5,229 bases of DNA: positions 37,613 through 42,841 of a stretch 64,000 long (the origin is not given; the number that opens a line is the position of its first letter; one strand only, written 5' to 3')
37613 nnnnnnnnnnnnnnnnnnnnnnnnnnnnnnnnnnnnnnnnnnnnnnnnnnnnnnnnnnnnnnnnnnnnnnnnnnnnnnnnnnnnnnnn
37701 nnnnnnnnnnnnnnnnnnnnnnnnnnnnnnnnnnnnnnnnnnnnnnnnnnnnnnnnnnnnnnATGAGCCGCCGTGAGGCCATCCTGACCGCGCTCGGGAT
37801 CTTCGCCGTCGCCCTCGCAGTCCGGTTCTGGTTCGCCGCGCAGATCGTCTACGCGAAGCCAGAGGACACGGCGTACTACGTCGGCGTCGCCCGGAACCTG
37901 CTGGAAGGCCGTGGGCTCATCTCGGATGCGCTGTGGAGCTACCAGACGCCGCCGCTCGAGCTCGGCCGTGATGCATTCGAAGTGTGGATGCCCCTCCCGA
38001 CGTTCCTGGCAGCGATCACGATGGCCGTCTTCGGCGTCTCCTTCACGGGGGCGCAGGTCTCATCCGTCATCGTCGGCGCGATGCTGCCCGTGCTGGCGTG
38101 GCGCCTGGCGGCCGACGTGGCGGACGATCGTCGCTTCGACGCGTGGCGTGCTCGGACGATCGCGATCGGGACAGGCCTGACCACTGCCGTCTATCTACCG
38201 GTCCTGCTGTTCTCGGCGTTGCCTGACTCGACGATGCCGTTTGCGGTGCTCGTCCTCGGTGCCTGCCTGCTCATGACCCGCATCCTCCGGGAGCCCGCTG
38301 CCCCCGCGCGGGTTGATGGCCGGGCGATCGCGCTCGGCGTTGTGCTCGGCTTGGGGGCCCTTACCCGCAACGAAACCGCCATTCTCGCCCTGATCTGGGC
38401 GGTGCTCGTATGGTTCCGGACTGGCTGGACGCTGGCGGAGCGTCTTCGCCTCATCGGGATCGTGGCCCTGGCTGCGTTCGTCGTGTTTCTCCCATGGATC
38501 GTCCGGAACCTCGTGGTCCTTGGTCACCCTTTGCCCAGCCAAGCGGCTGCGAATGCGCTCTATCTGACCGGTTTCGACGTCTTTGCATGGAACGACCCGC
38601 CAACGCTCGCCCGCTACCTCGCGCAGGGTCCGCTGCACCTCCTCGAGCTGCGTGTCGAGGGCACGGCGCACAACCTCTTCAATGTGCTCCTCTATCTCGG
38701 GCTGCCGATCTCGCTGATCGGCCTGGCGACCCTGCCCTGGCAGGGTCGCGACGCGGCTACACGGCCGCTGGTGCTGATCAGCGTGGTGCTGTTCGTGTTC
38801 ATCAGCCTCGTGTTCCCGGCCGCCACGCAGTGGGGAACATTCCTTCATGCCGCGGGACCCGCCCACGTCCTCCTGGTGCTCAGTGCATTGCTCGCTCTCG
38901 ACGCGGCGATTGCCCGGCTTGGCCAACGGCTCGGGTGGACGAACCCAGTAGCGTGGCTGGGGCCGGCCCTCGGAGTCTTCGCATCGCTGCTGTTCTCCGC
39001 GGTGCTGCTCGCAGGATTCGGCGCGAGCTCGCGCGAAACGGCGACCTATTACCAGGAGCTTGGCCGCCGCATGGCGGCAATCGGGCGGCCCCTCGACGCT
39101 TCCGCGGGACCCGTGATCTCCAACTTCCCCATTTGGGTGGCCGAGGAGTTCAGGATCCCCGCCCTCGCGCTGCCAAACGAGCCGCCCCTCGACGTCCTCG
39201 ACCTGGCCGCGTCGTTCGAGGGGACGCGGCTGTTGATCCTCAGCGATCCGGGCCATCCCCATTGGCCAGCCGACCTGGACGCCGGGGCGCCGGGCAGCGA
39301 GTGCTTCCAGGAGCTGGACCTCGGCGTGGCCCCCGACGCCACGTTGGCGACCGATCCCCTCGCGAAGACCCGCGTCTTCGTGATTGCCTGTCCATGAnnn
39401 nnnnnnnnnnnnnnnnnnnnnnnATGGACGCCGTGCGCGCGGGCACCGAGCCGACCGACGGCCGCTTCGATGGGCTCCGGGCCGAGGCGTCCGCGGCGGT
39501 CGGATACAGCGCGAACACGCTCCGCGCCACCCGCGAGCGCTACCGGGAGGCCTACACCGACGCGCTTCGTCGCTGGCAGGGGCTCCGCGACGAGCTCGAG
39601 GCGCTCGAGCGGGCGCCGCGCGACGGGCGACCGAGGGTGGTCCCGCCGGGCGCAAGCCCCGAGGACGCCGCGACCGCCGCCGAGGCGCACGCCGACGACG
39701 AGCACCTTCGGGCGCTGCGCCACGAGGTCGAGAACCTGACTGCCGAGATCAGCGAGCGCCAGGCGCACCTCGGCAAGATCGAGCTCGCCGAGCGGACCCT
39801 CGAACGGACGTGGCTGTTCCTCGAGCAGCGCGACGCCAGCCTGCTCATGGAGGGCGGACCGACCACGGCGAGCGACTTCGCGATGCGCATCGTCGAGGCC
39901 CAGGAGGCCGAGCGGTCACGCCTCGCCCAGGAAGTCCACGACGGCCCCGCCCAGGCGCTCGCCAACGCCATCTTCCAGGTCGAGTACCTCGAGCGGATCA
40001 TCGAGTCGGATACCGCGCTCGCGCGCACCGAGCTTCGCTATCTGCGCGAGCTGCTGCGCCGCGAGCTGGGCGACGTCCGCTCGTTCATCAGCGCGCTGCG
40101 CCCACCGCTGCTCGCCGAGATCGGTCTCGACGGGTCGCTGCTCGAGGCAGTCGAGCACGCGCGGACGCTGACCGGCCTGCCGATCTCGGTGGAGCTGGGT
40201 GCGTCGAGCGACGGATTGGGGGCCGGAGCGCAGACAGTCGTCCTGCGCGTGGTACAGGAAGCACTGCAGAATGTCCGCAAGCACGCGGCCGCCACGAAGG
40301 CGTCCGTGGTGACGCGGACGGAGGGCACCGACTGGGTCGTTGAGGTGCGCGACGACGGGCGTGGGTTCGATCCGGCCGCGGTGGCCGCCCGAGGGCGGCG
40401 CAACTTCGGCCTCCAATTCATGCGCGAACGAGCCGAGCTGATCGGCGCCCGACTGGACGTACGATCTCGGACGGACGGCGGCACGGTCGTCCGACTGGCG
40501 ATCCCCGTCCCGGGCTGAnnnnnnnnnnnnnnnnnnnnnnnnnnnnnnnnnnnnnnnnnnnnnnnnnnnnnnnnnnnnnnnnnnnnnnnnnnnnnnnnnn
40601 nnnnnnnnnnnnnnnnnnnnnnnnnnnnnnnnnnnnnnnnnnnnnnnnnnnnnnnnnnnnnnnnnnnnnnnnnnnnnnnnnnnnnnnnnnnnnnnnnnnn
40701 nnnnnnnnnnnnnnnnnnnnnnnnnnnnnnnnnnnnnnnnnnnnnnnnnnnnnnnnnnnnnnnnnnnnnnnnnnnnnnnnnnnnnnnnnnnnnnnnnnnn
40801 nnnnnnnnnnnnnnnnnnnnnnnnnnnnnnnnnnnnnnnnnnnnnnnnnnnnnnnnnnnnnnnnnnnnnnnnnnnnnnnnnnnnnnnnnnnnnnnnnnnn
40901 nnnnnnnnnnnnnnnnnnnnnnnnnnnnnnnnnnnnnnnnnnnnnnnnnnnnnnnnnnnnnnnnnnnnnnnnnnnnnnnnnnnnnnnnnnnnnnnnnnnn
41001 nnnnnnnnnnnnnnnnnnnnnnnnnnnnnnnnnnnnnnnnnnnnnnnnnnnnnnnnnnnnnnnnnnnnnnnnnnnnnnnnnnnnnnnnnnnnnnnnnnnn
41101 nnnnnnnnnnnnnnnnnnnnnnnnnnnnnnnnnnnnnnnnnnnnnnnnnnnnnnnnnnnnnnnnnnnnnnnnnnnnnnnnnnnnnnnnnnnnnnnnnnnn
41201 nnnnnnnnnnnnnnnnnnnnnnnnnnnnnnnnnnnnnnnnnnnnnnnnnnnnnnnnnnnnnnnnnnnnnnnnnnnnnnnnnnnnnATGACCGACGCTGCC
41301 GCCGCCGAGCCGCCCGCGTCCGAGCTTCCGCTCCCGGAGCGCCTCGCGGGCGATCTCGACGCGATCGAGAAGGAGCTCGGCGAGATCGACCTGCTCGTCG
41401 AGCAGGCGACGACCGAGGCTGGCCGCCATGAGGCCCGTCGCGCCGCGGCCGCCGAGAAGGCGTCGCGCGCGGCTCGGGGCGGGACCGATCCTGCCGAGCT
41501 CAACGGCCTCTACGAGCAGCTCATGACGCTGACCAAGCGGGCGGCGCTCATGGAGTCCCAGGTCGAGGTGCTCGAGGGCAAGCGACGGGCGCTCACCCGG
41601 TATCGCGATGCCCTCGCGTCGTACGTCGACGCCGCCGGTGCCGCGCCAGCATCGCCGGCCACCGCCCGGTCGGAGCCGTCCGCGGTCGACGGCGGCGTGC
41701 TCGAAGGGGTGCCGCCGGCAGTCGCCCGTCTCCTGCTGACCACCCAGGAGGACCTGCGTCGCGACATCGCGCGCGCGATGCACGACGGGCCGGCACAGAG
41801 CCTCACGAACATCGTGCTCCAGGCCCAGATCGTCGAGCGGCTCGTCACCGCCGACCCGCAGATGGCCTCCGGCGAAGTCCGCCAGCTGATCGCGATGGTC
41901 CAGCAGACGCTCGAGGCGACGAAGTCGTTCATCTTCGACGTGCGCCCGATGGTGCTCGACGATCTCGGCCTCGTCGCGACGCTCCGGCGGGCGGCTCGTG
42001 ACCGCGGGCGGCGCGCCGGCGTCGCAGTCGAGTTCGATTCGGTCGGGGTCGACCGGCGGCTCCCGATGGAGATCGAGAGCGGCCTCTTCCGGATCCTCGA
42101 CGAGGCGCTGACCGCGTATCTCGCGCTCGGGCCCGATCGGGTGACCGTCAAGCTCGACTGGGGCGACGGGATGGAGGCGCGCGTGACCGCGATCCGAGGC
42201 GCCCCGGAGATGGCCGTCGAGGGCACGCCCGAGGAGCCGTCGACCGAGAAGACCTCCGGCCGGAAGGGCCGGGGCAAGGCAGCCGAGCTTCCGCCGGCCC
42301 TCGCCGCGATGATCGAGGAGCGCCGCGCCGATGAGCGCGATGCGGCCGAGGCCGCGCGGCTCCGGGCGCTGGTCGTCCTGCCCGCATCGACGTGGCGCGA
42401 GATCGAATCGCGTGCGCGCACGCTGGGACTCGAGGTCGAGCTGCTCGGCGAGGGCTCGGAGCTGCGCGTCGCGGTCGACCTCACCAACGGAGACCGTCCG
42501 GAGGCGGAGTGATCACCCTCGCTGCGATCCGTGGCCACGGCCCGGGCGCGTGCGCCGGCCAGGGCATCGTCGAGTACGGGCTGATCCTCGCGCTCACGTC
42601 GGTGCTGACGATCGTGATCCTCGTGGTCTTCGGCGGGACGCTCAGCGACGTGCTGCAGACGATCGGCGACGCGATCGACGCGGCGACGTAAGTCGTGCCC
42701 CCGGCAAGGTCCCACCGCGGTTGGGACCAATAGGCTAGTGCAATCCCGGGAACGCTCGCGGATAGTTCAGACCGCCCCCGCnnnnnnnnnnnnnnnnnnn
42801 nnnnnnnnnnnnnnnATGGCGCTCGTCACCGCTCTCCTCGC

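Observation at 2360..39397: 37-kb envelope-glycan super-locus packed with GT-C-type membrane glycosyltransferase candidates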

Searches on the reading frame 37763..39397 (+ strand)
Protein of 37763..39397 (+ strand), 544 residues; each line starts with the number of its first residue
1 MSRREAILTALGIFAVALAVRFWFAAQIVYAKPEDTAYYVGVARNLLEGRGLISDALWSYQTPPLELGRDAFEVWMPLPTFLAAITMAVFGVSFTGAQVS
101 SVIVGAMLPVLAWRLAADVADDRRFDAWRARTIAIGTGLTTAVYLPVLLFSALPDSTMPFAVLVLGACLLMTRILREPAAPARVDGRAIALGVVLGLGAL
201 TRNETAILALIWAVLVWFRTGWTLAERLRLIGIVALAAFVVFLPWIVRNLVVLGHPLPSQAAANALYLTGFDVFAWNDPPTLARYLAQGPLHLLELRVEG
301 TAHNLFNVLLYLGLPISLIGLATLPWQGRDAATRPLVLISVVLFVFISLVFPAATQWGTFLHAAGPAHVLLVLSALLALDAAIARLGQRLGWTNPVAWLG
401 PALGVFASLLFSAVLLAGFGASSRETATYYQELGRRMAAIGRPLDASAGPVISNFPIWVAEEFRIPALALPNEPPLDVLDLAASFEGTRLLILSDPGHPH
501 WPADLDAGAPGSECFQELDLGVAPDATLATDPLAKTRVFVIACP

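Call 9: search_protein_families(library=pfam, proteins=[window:37763-39397:+], max_evalue=0.01)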
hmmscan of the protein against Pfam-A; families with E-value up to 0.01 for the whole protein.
window:37763-39397:+ (544 aa): 1 family
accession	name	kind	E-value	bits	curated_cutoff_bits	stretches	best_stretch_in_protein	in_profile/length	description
PF13231.12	PMT_2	-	9.4e-06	26.4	26.1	1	77-245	4-157/160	Dolichyl-phosphate-mannose-protein mannosyltransferase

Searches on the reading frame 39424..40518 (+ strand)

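Call 9: search_protein_families(library=pfam, proteins=[window:39424-40518:+], max_evalue=0.01)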
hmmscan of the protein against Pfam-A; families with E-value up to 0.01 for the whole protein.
window:39424-40518:+ (364 aa): 3 families
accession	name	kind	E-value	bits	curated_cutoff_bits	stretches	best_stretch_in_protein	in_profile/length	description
PF07730.19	HisKA_3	-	2e-14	54.3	24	1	163-229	1-67/68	Histidine kinase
PF02518.31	HATPase_c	-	1.8e-13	51.3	26.4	1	272-363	5-110/111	Histidine kinase-, DNA gyrase B-, and HSP90-like ATPase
PF13581.12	HATPase_c_2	-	7e-05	23.3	27.4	1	273-359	32-126/127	Histidine kinase-like ATPase domain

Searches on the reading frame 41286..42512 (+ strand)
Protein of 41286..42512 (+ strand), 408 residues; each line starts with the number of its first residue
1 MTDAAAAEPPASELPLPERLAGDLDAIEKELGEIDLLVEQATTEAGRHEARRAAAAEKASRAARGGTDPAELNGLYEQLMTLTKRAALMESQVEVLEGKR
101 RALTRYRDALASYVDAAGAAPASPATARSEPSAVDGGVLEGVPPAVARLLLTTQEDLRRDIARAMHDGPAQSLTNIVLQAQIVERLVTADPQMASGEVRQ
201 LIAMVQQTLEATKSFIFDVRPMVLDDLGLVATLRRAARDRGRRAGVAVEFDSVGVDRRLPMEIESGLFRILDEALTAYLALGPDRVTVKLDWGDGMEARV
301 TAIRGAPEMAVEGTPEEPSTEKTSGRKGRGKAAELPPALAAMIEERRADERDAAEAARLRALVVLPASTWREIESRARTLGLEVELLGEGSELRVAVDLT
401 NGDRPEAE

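Call 9: search_protein_families(library=pfam, proteins=[window:41286-42512:+], max_evalue=0.01)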
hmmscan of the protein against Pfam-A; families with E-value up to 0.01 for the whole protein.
window:41286-42512:+ (408 aa): 1 family
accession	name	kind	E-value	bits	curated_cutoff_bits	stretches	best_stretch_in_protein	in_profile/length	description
PF07730.19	HisKA_3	-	2.3e-12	47.7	24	1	158-224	2-68/68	Histidine kinase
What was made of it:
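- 39424..42512 (+): Histidine kinase, LuxR-type response regulator and a second histidine kinase, co-directional with the PMT_2 pair and the Flp genes. Pfam (call 9).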

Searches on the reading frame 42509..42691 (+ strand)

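Call 62: search_protein_families(library=pfam, proteins=[window:42509-42691:+], max_evalue=0.01)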
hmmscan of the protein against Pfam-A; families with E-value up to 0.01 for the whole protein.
window:42509-42691:+ (60 aa): 1 family
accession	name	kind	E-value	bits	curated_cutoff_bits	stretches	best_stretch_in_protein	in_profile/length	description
PF04964.19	Flp_Fap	-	2.9e-06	27.4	32.2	1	21-56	11-46/46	Flp/Fap pilin component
